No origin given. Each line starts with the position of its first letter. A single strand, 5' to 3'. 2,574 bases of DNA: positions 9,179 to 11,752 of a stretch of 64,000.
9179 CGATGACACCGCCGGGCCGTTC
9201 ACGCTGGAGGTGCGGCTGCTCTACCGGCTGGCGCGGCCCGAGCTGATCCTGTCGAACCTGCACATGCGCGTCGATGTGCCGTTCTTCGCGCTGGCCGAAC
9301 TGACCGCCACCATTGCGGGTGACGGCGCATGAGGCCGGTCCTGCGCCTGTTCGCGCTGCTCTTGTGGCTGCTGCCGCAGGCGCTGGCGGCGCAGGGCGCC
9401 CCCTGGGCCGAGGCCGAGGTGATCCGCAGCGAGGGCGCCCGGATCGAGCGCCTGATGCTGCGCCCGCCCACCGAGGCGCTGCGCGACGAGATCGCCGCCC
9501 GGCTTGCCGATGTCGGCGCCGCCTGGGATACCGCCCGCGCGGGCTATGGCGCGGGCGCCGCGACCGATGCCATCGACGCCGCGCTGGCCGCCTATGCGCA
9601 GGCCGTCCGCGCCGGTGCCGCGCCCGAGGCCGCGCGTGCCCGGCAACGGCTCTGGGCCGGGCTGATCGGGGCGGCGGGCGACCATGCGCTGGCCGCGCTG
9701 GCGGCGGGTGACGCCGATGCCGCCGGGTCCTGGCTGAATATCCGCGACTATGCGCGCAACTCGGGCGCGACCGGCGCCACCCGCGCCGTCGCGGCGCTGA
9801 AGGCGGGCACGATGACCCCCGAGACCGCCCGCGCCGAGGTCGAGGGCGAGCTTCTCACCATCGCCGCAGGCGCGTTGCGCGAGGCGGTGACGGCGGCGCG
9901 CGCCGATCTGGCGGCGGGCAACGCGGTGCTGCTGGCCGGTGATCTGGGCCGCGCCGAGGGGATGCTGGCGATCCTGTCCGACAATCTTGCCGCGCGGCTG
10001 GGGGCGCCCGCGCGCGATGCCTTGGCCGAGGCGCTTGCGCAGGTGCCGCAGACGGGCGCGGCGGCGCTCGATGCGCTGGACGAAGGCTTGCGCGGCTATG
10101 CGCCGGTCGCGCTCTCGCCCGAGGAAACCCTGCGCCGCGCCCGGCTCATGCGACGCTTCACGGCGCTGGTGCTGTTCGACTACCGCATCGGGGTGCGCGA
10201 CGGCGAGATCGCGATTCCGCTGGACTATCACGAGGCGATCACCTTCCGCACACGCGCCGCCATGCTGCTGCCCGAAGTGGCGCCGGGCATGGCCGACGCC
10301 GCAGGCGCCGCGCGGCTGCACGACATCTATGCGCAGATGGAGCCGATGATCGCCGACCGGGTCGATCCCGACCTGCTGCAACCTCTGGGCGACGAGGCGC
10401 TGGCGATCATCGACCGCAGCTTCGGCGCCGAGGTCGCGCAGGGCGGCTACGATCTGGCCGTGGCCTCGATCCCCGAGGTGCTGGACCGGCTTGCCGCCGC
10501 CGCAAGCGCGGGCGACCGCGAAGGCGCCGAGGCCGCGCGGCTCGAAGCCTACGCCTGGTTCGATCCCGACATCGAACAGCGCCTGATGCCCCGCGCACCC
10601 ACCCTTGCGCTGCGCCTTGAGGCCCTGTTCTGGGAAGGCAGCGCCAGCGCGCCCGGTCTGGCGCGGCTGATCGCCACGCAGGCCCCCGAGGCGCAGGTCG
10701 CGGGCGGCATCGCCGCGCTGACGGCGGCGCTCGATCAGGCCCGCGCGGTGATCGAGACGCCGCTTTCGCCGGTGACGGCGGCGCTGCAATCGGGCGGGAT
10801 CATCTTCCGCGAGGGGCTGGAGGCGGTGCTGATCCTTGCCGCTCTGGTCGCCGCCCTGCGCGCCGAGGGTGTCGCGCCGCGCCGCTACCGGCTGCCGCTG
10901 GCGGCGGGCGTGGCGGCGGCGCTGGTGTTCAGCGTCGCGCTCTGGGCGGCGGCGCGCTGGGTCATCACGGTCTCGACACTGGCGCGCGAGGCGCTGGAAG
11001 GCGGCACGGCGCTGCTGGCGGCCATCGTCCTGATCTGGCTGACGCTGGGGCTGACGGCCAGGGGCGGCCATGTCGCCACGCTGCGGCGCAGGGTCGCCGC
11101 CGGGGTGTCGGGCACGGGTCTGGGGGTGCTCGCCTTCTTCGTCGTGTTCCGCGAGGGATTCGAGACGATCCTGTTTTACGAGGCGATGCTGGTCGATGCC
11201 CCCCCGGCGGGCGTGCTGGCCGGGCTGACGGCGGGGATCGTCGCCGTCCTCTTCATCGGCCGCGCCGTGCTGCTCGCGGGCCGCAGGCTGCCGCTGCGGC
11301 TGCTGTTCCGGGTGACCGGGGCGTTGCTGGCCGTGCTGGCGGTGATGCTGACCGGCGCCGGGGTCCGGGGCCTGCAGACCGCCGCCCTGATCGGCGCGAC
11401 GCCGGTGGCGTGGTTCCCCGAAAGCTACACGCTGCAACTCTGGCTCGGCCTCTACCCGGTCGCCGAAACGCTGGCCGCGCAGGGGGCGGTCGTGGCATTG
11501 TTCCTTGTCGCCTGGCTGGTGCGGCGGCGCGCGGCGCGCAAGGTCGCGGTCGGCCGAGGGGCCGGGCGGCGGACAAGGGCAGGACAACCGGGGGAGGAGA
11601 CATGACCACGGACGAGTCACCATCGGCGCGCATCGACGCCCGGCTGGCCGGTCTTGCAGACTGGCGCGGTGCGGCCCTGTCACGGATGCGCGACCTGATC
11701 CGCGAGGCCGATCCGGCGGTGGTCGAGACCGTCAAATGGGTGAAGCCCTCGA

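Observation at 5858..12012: FTR1-type iron permease translationally coupled to a pentaheme cytochrome c: a possibly uncharacterised iron-uptake module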

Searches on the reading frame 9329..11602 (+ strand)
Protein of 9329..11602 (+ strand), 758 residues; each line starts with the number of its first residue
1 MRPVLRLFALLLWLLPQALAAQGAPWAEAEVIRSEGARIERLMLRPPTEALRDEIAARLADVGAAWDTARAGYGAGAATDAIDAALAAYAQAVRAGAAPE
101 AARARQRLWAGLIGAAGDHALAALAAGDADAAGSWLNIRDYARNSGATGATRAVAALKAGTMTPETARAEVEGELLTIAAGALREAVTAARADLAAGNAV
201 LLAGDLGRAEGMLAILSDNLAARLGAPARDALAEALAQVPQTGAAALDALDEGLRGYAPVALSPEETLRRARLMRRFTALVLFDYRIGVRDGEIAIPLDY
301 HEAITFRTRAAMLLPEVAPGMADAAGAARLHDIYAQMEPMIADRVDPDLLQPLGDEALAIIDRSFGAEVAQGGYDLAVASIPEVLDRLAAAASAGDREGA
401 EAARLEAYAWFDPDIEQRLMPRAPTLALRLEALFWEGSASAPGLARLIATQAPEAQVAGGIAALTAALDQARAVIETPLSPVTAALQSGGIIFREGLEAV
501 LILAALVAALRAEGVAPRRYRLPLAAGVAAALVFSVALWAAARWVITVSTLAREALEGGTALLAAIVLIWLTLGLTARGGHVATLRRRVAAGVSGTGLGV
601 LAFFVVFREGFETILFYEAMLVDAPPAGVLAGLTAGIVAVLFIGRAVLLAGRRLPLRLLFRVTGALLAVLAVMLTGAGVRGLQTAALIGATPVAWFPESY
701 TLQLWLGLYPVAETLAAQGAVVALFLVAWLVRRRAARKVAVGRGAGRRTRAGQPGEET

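Call 4: search_protein_families(library=pfam, proteins=[window:9329-11602:+], max_evalue=0.1)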
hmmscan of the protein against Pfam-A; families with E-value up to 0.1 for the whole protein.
window:9329-11602:+ (758 aa): 2 families
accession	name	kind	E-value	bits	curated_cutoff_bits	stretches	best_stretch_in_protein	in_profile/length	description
PF03239.20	FTR1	-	4e-20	72.7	25.3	2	490-688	6-215/284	Iron permease FTR1 family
PF01442.23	Apolipoprotein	-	0.044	13.9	90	0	44-108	119-185/190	Apolipoprotein A1/A4/E domain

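Call 5: search_protein_families(library=ncbifam, proteins=[window:9329-11602:+], max_evalue=0.1)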
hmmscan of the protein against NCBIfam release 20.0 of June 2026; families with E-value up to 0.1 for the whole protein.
window:9329-11602:+ (758 aa): 2 families
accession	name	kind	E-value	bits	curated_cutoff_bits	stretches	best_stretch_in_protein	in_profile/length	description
NF041756.1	EfeU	equivalog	1.4e-20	74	255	1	491-696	3-211/257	iron uptake transporter permease EfeU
TIGR00145.1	TIGR00145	subfamily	1.2e-18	67.7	303.8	1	491-688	10-211/282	EfeU/Ftr1 family ferrous iron transporter subunit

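Call 20: find_homologous_proteins(query=window:9329-11602:+, max_evalue=0.001)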
Query window:9329-11602:+ (758 aa): 54 proteins with E <= 0.001 among 8000 candidates.
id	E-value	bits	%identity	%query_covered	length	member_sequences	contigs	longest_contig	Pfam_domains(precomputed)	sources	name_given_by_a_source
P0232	0.0e+0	1534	100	100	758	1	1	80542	PF03239.21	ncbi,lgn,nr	ncbi:MAG: FTR1 family protein [Rubellimicrobium sp.]|nr:FTR1 family protein [Rubellimicrobium sp.]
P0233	0.0e+0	1236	84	95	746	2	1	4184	PF03239.21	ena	-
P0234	1.6e-266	904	67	95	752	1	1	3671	PF03239.21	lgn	-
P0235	8.9e-263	892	65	98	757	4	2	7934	PF03239.21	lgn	-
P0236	9.7e-262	889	65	93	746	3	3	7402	PF03239.21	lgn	-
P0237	1.6e-244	832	60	93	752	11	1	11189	PF03239.21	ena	-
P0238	2.4e-226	772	62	91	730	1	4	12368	PF03239.21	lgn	-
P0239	8.2e-226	770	58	94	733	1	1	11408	PF03239.21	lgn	-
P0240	4.8e-221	754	60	93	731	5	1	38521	PF03239.21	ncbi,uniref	ncbi:FTR1 family protein [Albidovulum sp.]|uniref:FTR1 family protein n=1 Tax=Albidovulum sp. TaxID=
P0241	4.8e-221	754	58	96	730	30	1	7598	PF03239.21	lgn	-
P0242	3.9e-220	751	59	96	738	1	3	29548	PF03239.21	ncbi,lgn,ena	-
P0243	1.9e-218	745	58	91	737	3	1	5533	PF03239.21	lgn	-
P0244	2.6e-217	742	60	94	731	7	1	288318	PF03239.21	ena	-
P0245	6.4e-217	740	58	94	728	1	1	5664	PF03239.21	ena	-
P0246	1.4e-216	739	56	98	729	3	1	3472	PF03239.21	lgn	-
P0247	1.6e-215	736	60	91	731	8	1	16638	PF03239.21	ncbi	-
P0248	3.1e-215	735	55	95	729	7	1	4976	PF03239.21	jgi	-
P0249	4.2e-215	734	57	95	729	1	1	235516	PF03239.21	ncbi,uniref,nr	ncbi:FTR1 family iron permease [Paracoccus xiamenensis]|uniref:FTR1 family iron permease n=1 Tax=Par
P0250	3.0e-214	732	57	94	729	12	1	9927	PF03239.21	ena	-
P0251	5.1e-214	731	57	94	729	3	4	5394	PF03239.21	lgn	-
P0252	7.5e-214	730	57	95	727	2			PF03239.21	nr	nr:FTR1 family protein [Paracoccus sp. S1E-3]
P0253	9.8e-214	730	54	98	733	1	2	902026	PF03239.21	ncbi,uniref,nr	ncbi:hypothetical protein FQV27_07490 [Paracoccus aurantiacus]|uniref:Iron permease n=1 Tax=Paracocc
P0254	2.0e-213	729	58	94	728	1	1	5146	PF03239.21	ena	-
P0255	5.0e-213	728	55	93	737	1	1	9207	PF03239.21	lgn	-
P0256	2.2e-210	719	58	93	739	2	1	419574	PF03239.21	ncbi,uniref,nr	ncbi:FTR1 family protein [Thioclava sp. A2]|uniref:FTR1 family iron permease n=1 Tax=Thioclava sp. F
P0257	3.1e-210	718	55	96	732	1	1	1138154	PF03239.21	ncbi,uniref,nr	ncbi:FTR1 family iron permease [Paracoccus aestuariivivens]|uniref:Iron permease n=1 Tax=Paracoccus 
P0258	1.2e-208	713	57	95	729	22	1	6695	PF03239.21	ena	-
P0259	1.5e-206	706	55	94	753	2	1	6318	PF03239.21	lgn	-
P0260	2.1e-205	702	58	95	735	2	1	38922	PF03239.21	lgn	-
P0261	4.1e-205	701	54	96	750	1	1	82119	PF03239.21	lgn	-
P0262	7.0e-205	701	54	95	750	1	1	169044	PF03239.21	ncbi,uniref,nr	ncbi:FTR1 family iron permease [Halomonas sp. 25-S5]|uniref:FTR1 family iron permease n=1 Tax=Halomo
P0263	9.0e-205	700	57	93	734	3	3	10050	PF03239.21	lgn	-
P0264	1.5e-202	693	57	93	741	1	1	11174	PF03239.21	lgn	-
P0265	4.8e-201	688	59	93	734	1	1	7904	PF03239.21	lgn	-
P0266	4.0e-199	682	57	94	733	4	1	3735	PF03239.21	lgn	-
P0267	7.3e-199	681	56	94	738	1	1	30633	PF03239.21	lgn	-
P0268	8.1e-199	681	58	92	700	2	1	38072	PF03239.21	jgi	-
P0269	8.6e-197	674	54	97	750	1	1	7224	PF03239.21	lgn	-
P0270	3.1e-193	662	56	93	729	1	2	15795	PF03239.21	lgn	-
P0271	8.3e-193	661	54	91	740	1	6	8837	PF03239.21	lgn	-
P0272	8.7e-193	661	53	96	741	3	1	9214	PF03239.21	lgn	-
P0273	1.5e-191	657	54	95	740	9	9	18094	PF03239.21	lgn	-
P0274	1.2e-181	624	55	84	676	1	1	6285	PF03239.21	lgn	-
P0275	1.4e-176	607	54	85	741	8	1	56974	PF03239.21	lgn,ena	-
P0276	1.2e-172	594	50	94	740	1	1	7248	PF03239.21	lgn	-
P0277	2.1e-170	587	50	96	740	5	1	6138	PF03239.21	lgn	-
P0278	3.3e-165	569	48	94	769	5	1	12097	PF03239.21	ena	-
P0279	3.1e-160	553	47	94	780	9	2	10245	PF03239.21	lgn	-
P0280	1.6e-159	551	45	96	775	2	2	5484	PF03239.21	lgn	-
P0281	5.2e-159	549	48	92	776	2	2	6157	PF03239.21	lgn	-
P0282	3.4e-158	546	46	92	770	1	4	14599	PF03239.21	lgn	-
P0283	1.9e-154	534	48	94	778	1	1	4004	PF03239.21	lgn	-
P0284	8.2e-153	529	46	94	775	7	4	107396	PF03239.21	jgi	jgi:high-affinity iron transporter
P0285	3.7e-140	487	43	93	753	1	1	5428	PF03239.21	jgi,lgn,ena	-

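Call 31: predict_structure(alignment_id=A3)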
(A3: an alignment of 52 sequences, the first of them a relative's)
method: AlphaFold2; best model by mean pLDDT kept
length: 758 residues; sequences in the alignment: 52
mean_pLDDT: 87.5   pTM: 0.74
mean pLDDT of the five models: 87.5, 86.4, 84.5, 81.1, 81.0
residues with pLDDT >= 90: 427; 70-90: 254; 50-70: 67; < 50: 10
segments of 3 or more residues with pLDDT < 50: 141-146
pLDDT, mean of each block of 10 residues (from residue 1): 74 66 83 95 96 98 97 92 98 98 97 95 97 85 57 93 97 93 94 95 98 97 96 97 95 92 93 95 93 89 94 94 94 96 96 98 93 89 94 84 94 90 85 88 93 95 96 90 87 87 86 86 93 86 59 77 83 70 64 84 89 80 86 90 87 82 86 87 75 65 59 85 92 86 72 51
secondary structure, 60 per line:
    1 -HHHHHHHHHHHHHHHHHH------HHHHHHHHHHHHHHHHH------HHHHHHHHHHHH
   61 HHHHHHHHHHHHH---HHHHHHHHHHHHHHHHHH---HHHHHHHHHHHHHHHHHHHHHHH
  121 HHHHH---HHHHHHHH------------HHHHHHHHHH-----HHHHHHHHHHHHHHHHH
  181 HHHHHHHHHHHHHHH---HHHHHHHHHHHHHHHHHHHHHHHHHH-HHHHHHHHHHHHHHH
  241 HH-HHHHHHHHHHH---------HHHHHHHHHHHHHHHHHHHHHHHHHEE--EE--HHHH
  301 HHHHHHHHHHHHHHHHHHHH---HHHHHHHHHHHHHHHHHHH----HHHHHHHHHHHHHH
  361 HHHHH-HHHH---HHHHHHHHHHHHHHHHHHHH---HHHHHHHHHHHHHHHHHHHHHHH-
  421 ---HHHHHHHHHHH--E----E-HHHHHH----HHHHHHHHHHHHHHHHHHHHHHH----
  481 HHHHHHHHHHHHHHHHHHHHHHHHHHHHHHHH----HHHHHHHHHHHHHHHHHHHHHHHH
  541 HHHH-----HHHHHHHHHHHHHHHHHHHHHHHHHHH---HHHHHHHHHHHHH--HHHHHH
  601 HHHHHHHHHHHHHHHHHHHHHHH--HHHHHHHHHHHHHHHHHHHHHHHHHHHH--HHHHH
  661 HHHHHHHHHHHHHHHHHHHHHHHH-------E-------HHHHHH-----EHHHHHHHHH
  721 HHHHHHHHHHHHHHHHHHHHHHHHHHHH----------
elements in order (helices of 4 or more, strands of 3 or more residues): H2-19 H26-42 H49-73 H77-94 H98-125 H129-136 H149-158 H164-195 H199-224 H226-242 H244-254 H264-288 H297-320 H324-342 H347-365 H367-370 H374-393 H397-419 H424-434 H444-449 H454-476 H481-512 H517-544 H550-576 H580-592 H595-623 H626-653 H656-684 H700-705 H712-748

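Call 35: fold_search(model_id=the predicted structure, library=pdb)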
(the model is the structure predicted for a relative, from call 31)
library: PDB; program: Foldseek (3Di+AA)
matches with E <= 10: 108; with E <= 0.001: 0
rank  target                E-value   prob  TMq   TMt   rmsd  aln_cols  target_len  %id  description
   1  6fuy                  5.3e-02  0.75  0.15  0.13  32.6       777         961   12  Crystal structure of human full-length vinculin-T12-A974K (residues 1-1066) (released 2018-03-14)
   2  5ayn                  1.2e-01  0.89  0.17  0.28  22.0       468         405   14  Crystal structure of a bacterial homologue of iron transporter ferroportin in outward-facing state (released 2015-11-04)
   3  4igg_B                1.4e-01  0.47  0.14  0.14  29.6       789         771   10  Full-length human alpha-catenin crystal structure (released 2012-12-26)
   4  1tr2_A                1.9e-01  0.35  0.14  0.11  31.1       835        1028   12  Crystal structure of human full-length vinculin (residues 1-1066) (released 2005-11-15)
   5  5xfl_B                2.2e-01  0.87  0.15  0.25  16.4       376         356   11  Crystal structure of the force-sensing device region of alpha N-catenin (released 2018-03-28)
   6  8vdo                  2.3e-01  0.33  0.16  0.09  28.0       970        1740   11  Cryogenic electron microscopy model of full-length talin lacking F2, R12 and FABD. (released 2024-10-02)
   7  4igg_A                2.9e-01  0.35  0.14  0.14  29.1       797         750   10  Full-length human alpha-catenin crystal structure (released 2012-12-26)
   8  5xfl_C                3.1e-01  0.69  0.14  0.23  16.1       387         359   12  Crystal structure of the force-sensing device region of alpha N-catenin (released 2018-03-28)
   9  5xfl_D                3.3e-01  0.84  0.15  0.26  15.7       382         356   12  Crystal structure of the force-sensing device region of alpha N-catenin (released 2018-03-28)
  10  5xfl_A                3.6e-01  0.84  0.15  0.26  15.8       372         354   12  Crystal structure of the force-sensing device region of alpha N-catenin (released 2018-03-28)
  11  6bfi_B                5.9e-01  0.18  0.13  0.12  31.6       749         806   13  Vinculin homolog in a sponge (phylum Porifera) reveals vertebrate-like cell adhesions involved in early multicellular  (released 2018-06-13)
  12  6o3e_B                6.6e-01  0.33  0.15  0.18  28.3       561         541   11  mouse aE-catenin 82-883 (released 2019-11-13)
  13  5ayo                  6.9e-01  0.44  0.16  0.27  22.6       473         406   15  Crystal structure of a bacterial homologue of iron transporter ferroportin in inward-facing state (released 2015-11-04)
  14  9j9z_A                6.9e-01  0.33  0.18  0.22  26.2       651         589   12  Cryo-EM structure of Outward state Anhydromuropeptide permease (AmpG) complex with GlcNAc-1,6-anhMurNAc (released 2025-07-16)
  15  8vdp                  7.1e-01  0.15  0.15  0.08  27.4       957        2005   12  Cryogenic electron microscopy model of full-length talin without FABD (released 2024-10-02)
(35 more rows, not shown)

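Call 72: search_dna_similar(query=window:9329-11602:+, collection=plasmids, mode=protein, max_rows=30, rows=spread, max_evalue=0.001)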
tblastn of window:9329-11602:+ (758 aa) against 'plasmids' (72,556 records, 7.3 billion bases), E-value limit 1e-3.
Records with a match: 915; places in all: 931; records where one place covers at least 80% of the query: 0.
Best place of each record, by identity: <60% 915.
By first word of the organism name: Escherichia 793; Sphingobium 23; Klebsiella 20; Cupriavidus 13; Sphingomonas 8; Xanthomonas 6; Novosphingobium 6; Salmonella 5; Shigella 5; Deinococcus 4; and 21 more.
By predicted mobility (MOB-suite, as given by PLSDB): conjugative 727; mobilizable 127; non-mobilizable 61.
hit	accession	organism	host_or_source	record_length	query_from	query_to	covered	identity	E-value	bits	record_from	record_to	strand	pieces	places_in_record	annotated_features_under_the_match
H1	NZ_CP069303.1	Shinella sp. PSBB067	monoisolate,Minnesota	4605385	135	718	77%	47.9%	6e-87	308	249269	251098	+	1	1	none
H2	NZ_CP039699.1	Novosphingobium sp. EMRT-2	cell,freshwater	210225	588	718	17%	42.0%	2e-5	56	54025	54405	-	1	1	cytochrome c/FTR1 family iron permease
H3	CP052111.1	Ralstonia solanacearum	tomato,cell culture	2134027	594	718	16%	40.0%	9e-7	61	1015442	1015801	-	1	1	c-type cytochrome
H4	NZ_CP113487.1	Escherichia coli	Homo sapiens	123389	594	718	16%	36.4%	1e-5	56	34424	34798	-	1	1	FTR1 family protein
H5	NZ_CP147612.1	Escherichia coli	-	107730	594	718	16%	36.4%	2e-5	56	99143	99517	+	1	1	FTR1 family protein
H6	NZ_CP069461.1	Escherichia coli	Homo sapiens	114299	594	718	16%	36.4%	2e-5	56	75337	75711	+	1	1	FTR1 family protein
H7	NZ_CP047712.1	Escherichia coli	Rectal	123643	594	718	16%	36.4%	2e-5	56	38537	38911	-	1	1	FTR1 family protein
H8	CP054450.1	Escherichia coli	Homo sapiens,whole organism,rectal swab ...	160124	594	718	16%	36.4%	2e-5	56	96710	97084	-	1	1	none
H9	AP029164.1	Escherichia coli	-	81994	594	718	16%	36.4%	2e-5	56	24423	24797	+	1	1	hypothetical protein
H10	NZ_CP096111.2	Escherichia coli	Homo sapiens,Rectal swab,Rectal swab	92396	594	718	16%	36.4%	2e-5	56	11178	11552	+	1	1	FTR1 family protein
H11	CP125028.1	Escherichia coli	Fecal sludge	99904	594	718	16%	36.4%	2e-5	56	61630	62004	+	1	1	FTR1 family protein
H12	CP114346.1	Escherichia coli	Homo sapiens,blood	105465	594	718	16%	36.4%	2e-5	56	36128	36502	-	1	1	FTR1 family protein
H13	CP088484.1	Escherichia coli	Homo sapiens,blood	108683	594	718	16%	36.4%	2e-5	56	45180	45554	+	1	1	FTR1 family iron permease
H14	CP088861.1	Escherichia coli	Homo sapiens,blood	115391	594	718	16%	36.4%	2e-5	56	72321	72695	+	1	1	FTR1 family iron permease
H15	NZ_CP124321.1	Escherichia coli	wastewater treatment plant efflux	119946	594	718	16%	36.4%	2e-5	56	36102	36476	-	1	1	FTR1 family protein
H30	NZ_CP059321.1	Rhizorhabdus wittichii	Enrichment culture,Wastewater treatment ...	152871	601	718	16%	35.6%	1e-3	50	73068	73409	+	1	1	cytochrome c/FTR1 family iron permease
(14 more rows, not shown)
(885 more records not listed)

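Call 73: get_annotated_region(hit=H13, flank=4000)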
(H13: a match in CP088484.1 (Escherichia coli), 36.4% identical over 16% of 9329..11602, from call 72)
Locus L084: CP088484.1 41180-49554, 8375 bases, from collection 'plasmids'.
description: Escherichia coli strain E17EC0107 plasmid pE17EC0107-2, complete sequence
organism: Escherichia coli (NCBI taxid 562)
taxonomy: Bacteria; Pseudomonadota; Gammaproteobacteria; Enterobacterales; Enterobacteriaceae; Escherichia; Escherichia coli
host: -; source: Homo sapiens,blood; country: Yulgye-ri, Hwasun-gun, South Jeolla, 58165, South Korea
typing (MOB-suite, as given by PLSDB): mobilizable; replicon IncFIA,IncFIA,IncFIB,IncFII,rep_cluster_2131; relaxase MOBP
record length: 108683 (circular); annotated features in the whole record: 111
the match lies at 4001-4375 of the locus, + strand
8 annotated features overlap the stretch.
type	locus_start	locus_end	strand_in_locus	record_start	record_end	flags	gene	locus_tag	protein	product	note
CDS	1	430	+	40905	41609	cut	-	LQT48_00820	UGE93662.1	IS6-like element IS26 family transposase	-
CDS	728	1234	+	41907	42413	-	-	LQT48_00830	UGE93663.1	protein disulfide oxidoreductase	-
CDS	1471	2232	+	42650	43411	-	-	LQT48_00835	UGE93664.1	Na(+)-translocating NADH-quinone reductase subunit C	-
CDS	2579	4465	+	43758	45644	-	-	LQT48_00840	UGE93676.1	FTR1 family iron permease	-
CDS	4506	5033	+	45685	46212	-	-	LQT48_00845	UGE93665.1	iron transporter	-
CDS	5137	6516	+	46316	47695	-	-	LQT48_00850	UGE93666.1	Fe-S-containing protein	-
CDS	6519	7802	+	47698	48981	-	-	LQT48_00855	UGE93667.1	ABC transporter permease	-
CDS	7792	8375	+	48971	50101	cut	-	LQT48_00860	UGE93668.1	ABC transporter permease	-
